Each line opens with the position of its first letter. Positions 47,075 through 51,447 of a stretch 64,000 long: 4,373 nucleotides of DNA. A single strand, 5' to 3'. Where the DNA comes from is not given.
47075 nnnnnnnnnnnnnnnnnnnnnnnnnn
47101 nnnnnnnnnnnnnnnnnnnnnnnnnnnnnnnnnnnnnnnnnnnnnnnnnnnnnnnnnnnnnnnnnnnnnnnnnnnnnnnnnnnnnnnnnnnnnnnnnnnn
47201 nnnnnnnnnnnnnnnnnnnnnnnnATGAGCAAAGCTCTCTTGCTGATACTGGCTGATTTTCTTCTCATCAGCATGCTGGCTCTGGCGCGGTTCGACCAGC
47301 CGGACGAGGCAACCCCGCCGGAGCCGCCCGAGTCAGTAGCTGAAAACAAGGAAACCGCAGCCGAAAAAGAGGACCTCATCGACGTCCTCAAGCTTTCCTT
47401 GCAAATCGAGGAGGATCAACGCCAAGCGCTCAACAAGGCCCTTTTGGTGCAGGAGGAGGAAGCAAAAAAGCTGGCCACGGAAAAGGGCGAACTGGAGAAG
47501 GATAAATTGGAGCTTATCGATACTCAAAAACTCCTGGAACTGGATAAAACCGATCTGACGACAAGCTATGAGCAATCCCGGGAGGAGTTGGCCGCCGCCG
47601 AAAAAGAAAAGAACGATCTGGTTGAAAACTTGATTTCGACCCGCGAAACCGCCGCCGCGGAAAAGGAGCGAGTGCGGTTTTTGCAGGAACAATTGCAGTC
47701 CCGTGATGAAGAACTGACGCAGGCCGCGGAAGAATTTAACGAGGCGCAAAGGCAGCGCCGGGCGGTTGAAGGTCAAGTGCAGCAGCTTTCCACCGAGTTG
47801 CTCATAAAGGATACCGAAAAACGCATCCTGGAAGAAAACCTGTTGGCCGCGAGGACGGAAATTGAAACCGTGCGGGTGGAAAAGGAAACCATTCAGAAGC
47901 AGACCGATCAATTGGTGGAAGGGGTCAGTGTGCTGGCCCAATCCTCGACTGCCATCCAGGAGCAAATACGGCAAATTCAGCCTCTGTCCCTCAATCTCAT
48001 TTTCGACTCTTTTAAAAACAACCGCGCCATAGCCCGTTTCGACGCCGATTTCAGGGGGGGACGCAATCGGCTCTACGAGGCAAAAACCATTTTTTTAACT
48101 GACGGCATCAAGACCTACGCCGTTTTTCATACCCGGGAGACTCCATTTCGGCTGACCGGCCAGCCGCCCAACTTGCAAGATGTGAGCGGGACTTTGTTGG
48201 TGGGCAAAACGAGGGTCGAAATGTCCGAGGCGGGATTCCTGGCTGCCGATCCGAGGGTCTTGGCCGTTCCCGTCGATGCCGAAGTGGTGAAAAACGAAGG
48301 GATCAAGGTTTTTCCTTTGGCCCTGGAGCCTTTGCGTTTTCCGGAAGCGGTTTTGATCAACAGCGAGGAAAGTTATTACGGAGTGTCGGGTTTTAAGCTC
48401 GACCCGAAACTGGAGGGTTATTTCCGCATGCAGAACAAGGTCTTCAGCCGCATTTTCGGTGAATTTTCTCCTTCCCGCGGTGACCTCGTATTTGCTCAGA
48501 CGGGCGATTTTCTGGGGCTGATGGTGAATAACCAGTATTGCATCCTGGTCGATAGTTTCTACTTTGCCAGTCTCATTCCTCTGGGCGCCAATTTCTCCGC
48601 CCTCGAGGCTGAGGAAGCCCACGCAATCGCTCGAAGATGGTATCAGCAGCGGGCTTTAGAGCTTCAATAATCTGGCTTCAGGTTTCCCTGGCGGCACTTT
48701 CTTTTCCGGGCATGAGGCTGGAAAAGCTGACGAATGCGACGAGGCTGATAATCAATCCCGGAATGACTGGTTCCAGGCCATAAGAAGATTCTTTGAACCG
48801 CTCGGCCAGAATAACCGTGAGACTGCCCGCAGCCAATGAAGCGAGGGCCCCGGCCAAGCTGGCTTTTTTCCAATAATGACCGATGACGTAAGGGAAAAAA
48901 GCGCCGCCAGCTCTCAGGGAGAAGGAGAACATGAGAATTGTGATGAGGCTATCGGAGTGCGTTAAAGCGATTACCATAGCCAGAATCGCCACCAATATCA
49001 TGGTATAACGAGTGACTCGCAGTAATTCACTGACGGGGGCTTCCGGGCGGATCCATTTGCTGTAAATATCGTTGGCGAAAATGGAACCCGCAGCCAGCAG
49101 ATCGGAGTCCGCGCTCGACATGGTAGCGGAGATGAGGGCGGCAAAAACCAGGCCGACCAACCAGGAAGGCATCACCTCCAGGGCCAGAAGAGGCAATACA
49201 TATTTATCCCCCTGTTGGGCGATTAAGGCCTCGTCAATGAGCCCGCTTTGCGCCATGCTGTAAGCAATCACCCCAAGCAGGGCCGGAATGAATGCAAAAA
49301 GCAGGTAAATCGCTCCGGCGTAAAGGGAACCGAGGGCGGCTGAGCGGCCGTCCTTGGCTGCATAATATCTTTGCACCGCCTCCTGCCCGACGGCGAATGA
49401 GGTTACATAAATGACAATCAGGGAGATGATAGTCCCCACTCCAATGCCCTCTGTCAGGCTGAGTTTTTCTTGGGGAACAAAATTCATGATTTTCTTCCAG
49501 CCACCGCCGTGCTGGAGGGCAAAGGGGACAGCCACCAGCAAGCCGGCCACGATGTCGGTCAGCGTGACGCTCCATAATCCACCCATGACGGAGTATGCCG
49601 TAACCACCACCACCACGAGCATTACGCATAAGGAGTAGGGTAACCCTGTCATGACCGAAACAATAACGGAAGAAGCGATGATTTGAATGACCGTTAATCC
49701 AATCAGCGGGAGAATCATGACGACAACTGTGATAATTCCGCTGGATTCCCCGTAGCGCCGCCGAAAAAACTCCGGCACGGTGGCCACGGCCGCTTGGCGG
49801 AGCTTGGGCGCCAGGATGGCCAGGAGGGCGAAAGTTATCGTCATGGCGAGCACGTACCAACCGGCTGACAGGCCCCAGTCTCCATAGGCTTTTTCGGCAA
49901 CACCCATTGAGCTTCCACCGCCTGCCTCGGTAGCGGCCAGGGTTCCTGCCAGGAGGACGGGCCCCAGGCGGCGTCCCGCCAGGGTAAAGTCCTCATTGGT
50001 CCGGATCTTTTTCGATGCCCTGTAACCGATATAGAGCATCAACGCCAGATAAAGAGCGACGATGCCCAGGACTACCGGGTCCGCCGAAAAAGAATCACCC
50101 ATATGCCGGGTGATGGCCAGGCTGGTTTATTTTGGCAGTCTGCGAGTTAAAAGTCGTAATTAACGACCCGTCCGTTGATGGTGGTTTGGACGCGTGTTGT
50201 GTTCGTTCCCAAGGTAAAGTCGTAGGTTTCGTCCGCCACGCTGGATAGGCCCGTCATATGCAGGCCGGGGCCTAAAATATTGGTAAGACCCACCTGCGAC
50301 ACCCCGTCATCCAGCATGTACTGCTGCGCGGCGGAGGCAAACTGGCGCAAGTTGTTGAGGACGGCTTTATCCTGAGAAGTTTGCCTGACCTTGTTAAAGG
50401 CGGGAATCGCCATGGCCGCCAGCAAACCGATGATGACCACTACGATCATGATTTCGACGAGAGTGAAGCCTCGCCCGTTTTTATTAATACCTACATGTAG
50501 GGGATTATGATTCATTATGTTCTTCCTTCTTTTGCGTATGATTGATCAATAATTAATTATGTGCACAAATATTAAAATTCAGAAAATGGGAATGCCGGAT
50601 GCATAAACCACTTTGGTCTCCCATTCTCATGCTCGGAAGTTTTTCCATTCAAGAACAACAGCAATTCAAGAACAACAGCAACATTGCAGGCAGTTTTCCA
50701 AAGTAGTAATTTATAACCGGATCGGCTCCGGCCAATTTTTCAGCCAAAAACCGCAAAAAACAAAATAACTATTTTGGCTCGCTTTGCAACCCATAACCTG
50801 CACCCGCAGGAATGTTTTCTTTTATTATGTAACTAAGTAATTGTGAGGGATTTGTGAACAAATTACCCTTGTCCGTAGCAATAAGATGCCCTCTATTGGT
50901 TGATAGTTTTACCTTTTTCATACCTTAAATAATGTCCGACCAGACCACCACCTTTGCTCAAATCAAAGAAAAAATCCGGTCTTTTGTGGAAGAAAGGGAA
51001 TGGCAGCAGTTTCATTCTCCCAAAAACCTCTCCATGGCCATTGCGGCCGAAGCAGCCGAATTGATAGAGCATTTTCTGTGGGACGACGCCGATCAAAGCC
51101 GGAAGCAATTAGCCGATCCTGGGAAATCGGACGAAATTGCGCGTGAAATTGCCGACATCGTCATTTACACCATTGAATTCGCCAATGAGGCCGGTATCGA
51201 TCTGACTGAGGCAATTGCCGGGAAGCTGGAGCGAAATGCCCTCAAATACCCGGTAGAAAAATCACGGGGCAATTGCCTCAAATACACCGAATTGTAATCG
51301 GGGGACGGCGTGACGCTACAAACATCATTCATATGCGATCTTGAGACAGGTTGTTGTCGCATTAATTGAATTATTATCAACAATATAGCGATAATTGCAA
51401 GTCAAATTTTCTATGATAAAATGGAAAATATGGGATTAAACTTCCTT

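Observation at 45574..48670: Uncharacterised MotA/MotB-like ion-motive pair with a coiled-coil arm and trypsin-fold-like head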

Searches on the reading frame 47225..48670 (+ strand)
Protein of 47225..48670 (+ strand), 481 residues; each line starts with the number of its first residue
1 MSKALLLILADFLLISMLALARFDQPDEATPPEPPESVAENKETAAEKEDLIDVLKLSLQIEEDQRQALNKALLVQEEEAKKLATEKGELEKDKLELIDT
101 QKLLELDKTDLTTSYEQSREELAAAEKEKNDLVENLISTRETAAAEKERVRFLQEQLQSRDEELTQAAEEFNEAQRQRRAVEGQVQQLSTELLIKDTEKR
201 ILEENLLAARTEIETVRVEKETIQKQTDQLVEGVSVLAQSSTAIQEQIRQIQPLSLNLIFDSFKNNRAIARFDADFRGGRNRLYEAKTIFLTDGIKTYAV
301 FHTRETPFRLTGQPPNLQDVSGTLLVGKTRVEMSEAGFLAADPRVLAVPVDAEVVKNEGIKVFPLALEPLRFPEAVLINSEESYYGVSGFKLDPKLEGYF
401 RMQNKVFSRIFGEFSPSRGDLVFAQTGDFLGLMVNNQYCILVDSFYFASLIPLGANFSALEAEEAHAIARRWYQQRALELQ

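Call 3: search_protein_families(library=pfam, proteins=[window:47225-48670:+], max_evalue=1)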
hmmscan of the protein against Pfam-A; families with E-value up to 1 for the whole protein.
window:47225-48670:+ (481 aa): 2 families
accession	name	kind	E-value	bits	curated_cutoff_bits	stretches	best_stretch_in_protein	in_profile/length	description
PF07439.16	DUF1515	-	0.18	12.2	22.2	1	198-255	16-70/113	Protein of unknown function (DUF1515)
PF06818.20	Fez1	-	0.86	10.5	34.4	0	37-159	53-182/199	Fez1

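Call 4: search_protein_families(library=ncbifam, proteins=[window:47225-48670:+], max_evalue=1)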
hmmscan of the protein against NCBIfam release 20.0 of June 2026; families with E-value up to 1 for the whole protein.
window:47225-48670:+ (481 aa): 3 families
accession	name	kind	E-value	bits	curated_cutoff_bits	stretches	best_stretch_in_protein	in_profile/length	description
TIGR02168.1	SMC_prok_B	equivalog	2.6e-06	25.5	567.35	1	37-252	254-469/1181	chromosome segregation protein SMC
NF002572.0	PRK02224.1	equivalog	0.24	9.6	1087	1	40-252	248-446/888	DNA double-strand break repair ATPase Rad50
TIGR04523.1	Mplasa_alph_rch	subfamily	0.53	8.1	270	1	40-250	458-663/745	helix-rich protein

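Call 5: search_protein_families(library=padloc, proteins=[window:47225-48670:+], max_evalue=1)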
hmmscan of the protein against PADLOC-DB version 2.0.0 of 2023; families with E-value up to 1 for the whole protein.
window:47225-48670:+ (481 aa): 6 families
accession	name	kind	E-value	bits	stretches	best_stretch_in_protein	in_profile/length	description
PDLC00553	JetC2|JetC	-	0.043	9.6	1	58-246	876-1064/1361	DUF3584 domain; MukB-like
PDLC02915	ATPase-Toprim_I-B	-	0.047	10.5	1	97-239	405-521/623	-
PDLC00581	JetC3|JetC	-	0.09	8.5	1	73-245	475-910/1473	DUF3584 domain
PDLC00519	JetC1|JetC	-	0.1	8.8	1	67-230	619-779/1097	DUF3584 domain; MukB-like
PDLC00580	JetC3|JetC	-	0.44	6.7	1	62-252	198-381/1068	DUF3584 domain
PDLC02740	PbeC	-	0.51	7.1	1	44-232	325-506/648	PbeC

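Call 7: find_homologous_proteins(query=window:47225-48670:+)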
Query window:47225-48670:+ (481 aa): 77 proteins with E <= 0.001 among 8000 candidates.
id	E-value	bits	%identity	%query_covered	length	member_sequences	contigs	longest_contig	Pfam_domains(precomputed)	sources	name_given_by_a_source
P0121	0.0e+0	1014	100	100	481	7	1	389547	-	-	-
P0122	8.7e-256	867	86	100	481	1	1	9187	-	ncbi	-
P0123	2.4e-240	816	80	97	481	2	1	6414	-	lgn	-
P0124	2.0e-207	707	70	100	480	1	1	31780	-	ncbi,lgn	-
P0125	8.8e-160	550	93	56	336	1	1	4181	PF01327.27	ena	-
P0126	2.2e-127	444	49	100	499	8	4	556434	-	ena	-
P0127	4.6e-119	416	47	98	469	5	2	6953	-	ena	-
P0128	9.9e-119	415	47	98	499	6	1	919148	-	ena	-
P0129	1.5e-118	415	48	100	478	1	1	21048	-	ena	-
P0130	2.7e-118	414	47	99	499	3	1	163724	-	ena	-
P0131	2.9e-118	414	46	99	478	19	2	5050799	-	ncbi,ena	-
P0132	1.4e-117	411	45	100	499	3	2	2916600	-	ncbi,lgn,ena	-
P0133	9.4e-116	405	46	99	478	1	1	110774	-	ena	-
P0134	1.2e-115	405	46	99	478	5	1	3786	-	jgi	jgi:hypothetical protein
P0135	3.0e-115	404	47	95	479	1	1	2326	-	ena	-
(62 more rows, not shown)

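Call 13: search_solved_structures(query=A2, max_evalue=10, show_alignments=2)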
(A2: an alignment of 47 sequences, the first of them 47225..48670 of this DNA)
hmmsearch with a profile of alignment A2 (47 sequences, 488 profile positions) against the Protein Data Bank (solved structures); distinct sequences matched with E-value up to 10: 215 (the best 60 are shown).
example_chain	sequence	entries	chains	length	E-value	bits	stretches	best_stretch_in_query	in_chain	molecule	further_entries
9s4q_25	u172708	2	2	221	0.00019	23.6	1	158-250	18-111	Kinetochore protein SPC25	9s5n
8i3e_A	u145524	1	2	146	0.00025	23.2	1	47-175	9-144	ELKS/Rab6-interacting/CAST family member 1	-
5xg2_A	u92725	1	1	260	0.0012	21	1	62-234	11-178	Chromosome partition protein Smc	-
7nep_P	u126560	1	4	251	0.0016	20.6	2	67-218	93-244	Tropomyosin alpha-1 chain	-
6kn7_P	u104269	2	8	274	0.0018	20.4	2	67-219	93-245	Tropomyosin alpha-1 chain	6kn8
2d3e_A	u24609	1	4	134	0.0028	19.7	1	124-219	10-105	General control protein GCN4 and Tropomyosin 1 alpha chain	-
2w49_A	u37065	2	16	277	0.0028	19.7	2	67-219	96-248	TROPOMYOSIN ALPHA-1 CHAIN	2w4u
2efr_A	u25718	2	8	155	0.005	18.9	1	113-254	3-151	General control protein GCN4 and Tropomyosin 1 alpha chain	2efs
7uti_e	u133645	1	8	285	0.0071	18.4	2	67-219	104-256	Tropomyosin alpha-1 chain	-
1c1g_A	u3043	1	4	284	0.0072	18.4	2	67-219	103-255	TROPOMYOSIN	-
6x5z_O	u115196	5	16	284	0.0077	18.3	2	67-219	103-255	Tropomyosin alpha-1 chain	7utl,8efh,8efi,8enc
9i7q_B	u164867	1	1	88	0.0079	18.2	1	162-226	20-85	Centrosomal protein of 63 kDa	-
7ko4_P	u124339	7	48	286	0.0087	18.1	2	65-218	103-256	Tropomyosin alpha-1 chain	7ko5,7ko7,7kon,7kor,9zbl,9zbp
9rgx_A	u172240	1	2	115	0.0089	18.1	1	47-141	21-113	sc-apCC3-ACW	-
4lin_A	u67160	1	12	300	0.0091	18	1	84-216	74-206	Tail needle protein gp26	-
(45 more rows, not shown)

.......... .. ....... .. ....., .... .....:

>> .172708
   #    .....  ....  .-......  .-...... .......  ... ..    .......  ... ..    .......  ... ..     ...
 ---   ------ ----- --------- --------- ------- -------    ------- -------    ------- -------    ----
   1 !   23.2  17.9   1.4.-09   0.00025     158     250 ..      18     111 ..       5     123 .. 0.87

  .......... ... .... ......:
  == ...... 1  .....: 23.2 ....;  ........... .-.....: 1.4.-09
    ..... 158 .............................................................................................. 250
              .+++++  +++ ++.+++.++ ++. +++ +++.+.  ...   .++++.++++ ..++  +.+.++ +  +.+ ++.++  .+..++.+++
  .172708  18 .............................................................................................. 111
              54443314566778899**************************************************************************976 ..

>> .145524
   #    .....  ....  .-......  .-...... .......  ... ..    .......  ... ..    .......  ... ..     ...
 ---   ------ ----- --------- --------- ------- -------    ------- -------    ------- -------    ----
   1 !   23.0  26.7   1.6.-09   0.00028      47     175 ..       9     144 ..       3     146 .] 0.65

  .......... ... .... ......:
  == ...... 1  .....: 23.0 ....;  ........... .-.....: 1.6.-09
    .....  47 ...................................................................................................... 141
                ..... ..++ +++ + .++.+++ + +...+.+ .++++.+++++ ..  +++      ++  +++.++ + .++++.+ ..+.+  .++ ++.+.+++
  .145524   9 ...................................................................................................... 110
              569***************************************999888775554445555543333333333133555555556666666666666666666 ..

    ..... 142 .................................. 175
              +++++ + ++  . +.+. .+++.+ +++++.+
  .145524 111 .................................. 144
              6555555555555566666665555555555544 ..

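Call 24: predict_structure(alignment_id=A2)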
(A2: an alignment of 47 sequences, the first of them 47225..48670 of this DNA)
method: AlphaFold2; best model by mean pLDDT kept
length: 481 residues; sequences in the alignment: 47
mean_pLDDT: 82.7   pTM: 0.51
mean pLDDT of the five models: 82.7, 82.2, 82.1, 80.9, 80.3
residues with pLDDT >= 90: 255; 70-90: 135; 50-70: 39; < 50: 52
segments of 3 or more residues with pLDDT < 50: 22-51, 211-230
pLDDT, mean of each block of 10 residues (from residue 1): 76 77 42 38 32 64 83 87 89 92 93 93 92 89 88 90 91 90 87 83 67 43 43 53 65 88 93 95 96 96 95 91 94 96 96 93 93 91 88 92 76 83 95 95 95 96 96 93 89
secondary structure, 60 per line:
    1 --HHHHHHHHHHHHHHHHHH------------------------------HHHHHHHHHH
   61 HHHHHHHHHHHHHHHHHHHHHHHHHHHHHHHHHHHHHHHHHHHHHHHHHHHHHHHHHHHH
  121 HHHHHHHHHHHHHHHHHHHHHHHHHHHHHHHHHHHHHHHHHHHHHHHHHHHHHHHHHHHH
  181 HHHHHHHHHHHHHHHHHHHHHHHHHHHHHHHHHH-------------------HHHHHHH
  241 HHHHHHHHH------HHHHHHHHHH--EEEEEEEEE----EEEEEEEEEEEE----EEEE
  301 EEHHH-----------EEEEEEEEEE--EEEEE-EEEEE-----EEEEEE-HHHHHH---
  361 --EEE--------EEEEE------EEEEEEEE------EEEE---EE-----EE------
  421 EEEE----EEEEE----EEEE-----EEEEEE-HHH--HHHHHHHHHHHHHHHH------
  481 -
elements in order: H3-20 H51-214 H234-249 H256-265 E268-276 E281-292 E297-302 E317-326 E329-333 E335-339 E345-350 H352-357 E363-365 E374-378 E385-392 E399-402 E421-424 E429-433 E438-441 E447-452 H459-474

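Call 28: fold_search(model_id=the predicted structure, library=pdb)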
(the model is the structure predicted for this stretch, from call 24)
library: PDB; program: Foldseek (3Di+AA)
matches with E <= 10: 777; with E <= 0.001: 38
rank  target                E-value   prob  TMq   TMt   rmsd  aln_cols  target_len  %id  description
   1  3cs0_A                2.0e-05  1.00  0.27  0.32   5.4       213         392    8  Crystal structure of DegP24 (released 2008-05-27)
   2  4a8d_A                3.8e-05  1.00  0.26  0.32   5.4       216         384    9  DegP dodecamer with bound OMP (released 2012-01-11)
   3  9ect_A                4.3e-05  1.00  0.25  0.50   6.1       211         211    8  Crystal Structure of the Gemella haemolysans Immunoglobulin A1 Protease Trypsin-Like Domain (released 2025-03-12)
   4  4fln_A                4.8e-05  1.00  0.24  0.25   6.5       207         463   12  Crystal structure of plant protease Deg2 (released 2012-09-19)
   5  3pv2_C                5.9e-05  1.00  0.25  0.30   6.3       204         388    9  Structure of Legionella fallonii DegQ (wt) (released 2011-06-15)
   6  3pv3_C                7.0e-05  1.00  0.26  0.31   5.7       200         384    9  Structure of Legionella fallonii DegQ (S193A variant) (released 2011-06-15)
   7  5il9_A                8.3e-05  1.00  0.23  0.24   6.5       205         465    9  Crystal structure of Deg9 (released 2017-03-08)
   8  9ect_B                1.1e-04  1.00  0.25  0.49   6.0       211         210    8  Crystal Structure of the Gemella haemolysans Immunoglobulin A1 Protease Trypsin-Like Domain (released 2025-03-12)
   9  3mh6                  1.2e-04  1.00  0.25  0.30   6.0       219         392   10  HtrA proteases are activated by a conserved mechanism that can be triggered by distinct molecular cues (released 2010-06-30)
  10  8se8_R                1.4e-04  1.00  0.24  0.52   5.2       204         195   10  HTRA-1 PD/SA bound to CKP 1G10 (released 2024-07-03)
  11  4rr0_C                1.6e-04  1.00  0.25  0.40   6.5       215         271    9  re-refined 1vcw, CRYSTAL STRUCTURE OF DEGS AFTER BACKSOAKING THE ACTIVATING PEPTIDE (released 2015-03-11)
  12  8se8_M                1.7e-04  1.00  0.25  0.51   7.6       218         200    9  HTRA-1 PD/SA bound to CKP 1G10 (released 2024-07-03)
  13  3pv3_D                1.9e-04  1.00  0.26  0.31   6.0       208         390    9  Structure of Legionella fallonii DegQ (S193A variant) (released 2011-06-15)
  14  2qf3_C                2.0e-04  1.00  0.26  0.56   5.9       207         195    9  Structure of the delta PDZ truncation of the DegS protease (released 2007-12-11)
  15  5ilb_A                2.0e-04  1.00  0.24  0.24   6.6       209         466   10  Crystal structure of protease domain of Deg2 linked with the PDZ domain of Deg9 (released 2017-03-08)
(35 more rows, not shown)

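Call 35: search_protein_families(library=pfam, alignment_id=A2, max_evalue=10)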
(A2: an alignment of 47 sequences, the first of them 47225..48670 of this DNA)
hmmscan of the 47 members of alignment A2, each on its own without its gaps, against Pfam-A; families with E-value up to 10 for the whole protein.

A. member 1, window:47225-48670:+ (481 aa): 3 families
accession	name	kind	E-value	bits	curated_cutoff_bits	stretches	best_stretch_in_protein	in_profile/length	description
PF07439.16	DUF1515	-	0.18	12.2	22.2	1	198-255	16-70/113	Protein of unknown function (DUF1515)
PF06818.20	Fez1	-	0.86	10.5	34.4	2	37-159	53-182/199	Fez1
PF06103.16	DUF948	-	4.7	7.9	37.2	0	133-186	18-75/89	Bacterial protein of unknown function (DUF948)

B. families by the number of members that match (of 47 scanned): 116 families (the first 25 are shown)
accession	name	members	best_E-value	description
PF20492.3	ERM_helical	14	2.2e-08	Ezrin/radixin/moesin, alpha-helical domain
PF08614.16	ATG16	14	0.0069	Autophagy protein 16 (ATG16)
PF06818.20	Fez1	12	3.3e-05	Fez1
PF10473.14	CENP-F_leu_zip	12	0.00032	Leucine-rich repeats of kinetochore protein Cenp-F/LEK1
PF13851.11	GAS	11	0.065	Growth-arrest specific micro-tubule binding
PF19220.6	Rod_CreS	7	0.013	Crescentin, rod domain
PF07889.17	DUF1664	7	1.6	Protein of unknown function (DUF1664)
PF25450.1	Rab11-FIP3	6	0.0034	Rab11-FIP3-like domain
PF24423.1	OVT1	6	0.0074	Major antigen, helical domain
PF07888.16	CALCOCO1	6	0.012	Calcium binding and coiled-coil domain (CALCOCO1) like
PF13870.11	CCDC113_CCDC96_CC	6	0.23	CCDC113/CCDC96, coiled-coil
PF24627.1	PUMA_CC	5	0.026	PUMA coiled-coil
PF24319.2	DUF7491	4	0.0041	Coiled-coil region of unknown function (DUF7491)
PF06009.19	Laminin_II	4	0.012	Laminin Domain II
PF03961.19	FapA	4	0.59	Flagellar Assembly Protein A beta solenoid domain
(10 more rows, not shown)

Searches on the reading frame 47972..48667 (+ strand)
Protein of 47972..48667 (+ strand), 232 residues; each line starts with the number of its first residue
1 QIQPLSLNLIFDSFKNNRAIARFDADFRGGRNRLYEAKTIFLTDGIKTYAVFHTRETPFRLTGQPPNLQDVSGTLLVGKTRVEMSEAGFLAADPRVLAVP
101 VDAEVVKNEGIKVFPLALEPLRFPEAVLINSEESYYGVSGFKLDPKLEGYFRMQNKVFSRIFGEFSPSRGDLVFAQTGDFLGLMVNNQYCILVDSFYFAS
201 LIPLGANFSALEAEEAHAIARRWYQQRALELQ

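Call 70: find_homologous_proteins(query=A5, max_evalue=0.01)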
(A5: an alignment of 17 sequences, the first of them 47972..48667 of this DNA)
Query A5 (17 sequences) (232 aa, profile of the alignment): 40 proteins with E <= 0.01 among 8000 candidates.
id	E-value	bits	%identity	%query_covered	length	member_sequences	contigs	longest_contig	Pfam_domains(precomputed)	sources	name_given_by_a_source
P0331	4.6e-88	313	37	88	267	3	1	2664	-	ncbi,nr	ncbi:MAG: hypothetical protein HOH33_12715, partial [Verrucomicrobia bacterium]|nr:hypothetical prot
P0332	7.1e-87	309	36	83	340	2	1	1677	-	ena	-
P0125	2.4e-86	307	92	100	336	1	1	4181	PF01327.27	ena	-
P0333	1.9e-84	301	36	88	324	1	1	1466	-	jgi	jgi:hypothetical protein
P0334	4.0e-84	300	35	87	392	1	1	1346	-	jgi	jgi:multidrug efflux pump subunit AcrA (membrane-fusion protein)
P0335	8.6e-84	299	36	90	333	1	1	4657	-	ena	-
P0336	1.2e-83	298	36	88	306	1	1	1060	-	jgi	jgi:hypothetical protein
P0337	2.3e-83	297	35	88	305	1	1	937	-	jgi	jgi:hypothetical protein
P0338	2.5e-83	297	36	84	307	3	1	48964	-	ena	-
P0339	3.6e-83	297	33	90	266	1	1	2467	-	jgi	jgi:hypothetical protein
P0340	2.4e-82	294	35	89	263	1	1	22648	-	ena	-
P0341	1.8e-80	288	36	86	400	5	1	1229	-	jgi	jgi:hypothetical protein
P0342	2.7e-80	287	36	89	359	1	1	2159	-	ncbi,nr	ncbi:MAG TPA: hypothetical protein VFY06_13385, partial [Verrucomicrobiae bacterium]|nr:hypothetical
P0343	7.0e-80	286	43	90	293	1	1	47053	-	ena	-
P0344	1.7e-79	285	35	89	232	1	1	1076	-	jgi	-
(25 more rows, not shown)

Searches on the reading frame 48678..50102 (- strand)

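Call 75: search_protein_families(library=pfam, proteins=[window:48678-50102:-], max_evalue=0.001)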
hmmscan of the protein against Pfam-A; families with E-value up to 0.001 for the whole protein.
window:48678-50102:- (474 aa): 1 family
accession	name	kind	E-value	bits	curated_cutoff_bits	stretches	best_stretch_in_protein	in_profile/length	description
PF00474.23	SSF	-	4.7e-46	157.9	22.8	1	39-426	1-406/406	Sodium:solute symporter family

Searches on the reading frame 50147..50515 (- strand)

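Call 75: search_protein_families(library=pfam, proteins=[window:50147-50515:-], max_evalue=0.001)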
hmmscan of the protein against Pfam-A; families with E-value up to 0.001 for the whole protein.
window:50147-50515:- (122 aa): 1 family
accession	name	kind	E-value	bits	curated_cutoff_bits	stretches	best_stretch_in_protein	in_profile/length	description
PF07963.17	N_methyl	-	7.6e-09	35.2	21.2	1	12-37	2-27/27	Prokaryotic N-terminal methylation motif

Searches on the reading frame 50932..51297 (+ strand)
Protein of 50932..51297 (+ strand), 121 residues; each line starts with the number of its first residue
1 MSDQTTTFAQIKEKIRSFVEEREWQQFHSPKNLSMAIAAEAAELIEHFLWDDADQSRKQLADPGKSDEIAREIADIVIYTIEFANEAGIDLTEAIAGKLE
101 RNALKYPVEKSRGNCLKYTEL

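Call 75: search_protein_families(library=pfam, proteins=[window:50932-51297:+], max_evalue=0.001)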
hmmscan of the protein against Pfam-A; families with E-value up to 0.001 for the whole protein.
window:50932-51297:+ (121 aa): 2 families
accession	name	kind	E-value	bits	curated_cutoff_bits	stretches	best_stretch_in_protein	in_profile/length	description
PF12643.12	MazG-like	-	2.8e-16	60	27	1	37-121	3-85/85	MazG-like family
PF03819.22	MazG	-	0.00048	20.8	22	0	31-99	4-63/74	MazG nucleotide pyrophosphohydrolase domain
